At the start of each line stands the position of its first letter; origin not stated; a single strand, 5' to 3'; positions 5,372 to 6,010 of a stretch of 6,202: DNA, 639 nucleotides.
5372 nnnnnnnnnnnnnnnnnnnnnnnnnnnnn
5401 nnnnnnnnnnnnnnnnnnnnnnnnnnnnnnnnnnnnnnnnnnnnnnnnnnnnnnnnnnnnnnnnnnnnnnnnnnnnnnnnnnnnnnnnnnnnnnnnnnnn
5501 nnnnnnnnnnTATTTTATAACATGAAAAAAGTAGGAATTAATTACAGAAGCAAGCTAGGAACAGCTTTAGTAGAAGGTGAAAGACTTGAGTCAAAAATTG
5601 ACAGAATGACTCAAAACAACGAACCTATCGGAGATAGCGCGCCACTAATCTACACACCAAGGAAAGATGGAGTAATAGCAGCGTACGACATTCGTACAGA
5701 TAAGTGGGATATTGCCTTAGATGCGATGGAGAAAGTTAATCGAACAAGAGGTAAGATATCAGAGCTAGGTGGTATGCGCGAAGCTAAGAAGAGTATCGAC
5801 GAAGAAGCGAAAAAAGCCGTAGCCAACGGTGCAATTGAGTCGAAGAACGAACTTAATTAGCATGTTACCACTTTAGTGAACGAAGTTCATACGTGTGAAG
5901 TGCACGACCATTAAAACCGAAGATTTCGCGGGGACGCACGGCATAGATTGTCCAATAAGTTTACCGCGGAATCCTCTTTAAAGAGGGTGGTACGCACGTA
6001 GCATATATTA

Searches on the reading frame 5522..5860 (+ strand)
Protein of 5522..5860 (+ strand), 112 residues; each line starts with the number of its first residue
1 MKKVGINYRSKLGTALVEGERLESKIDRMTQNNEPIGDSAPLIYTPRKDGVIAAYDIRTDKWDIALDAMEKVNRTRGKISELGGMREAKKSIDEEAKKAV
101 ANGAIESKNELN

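Call 4: search_protein_families(library=phrogs, proteins=[window:5522-5860:+], max_evalue=1)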
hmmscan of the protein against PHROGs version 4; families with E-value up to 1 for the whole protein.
window:5522-5860:+ (112 aa): 2 families
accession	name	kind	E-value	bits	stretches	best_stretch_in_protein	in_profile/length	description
phrog_3499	-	head and packaging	0.057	14.7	1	9-30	21-42/85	internal head protein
phrog_5976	-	unknown function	0.38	11.9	1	47-67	34-54/78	-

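Call 5: search_protein_families(library=pfam, proteins=[window:5522-5860:+], max_evalue=1)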
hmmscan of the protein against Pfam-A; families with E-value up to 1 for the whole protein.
window:5522-5860:+ (112 aa): 1 family
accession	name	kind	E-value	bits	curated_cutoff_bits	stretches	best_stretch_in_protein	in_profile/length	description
PF00318.25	Ribosomal_S2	-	0.035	13.8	26.1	1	39-99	19-79/216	Ribosomal protein S2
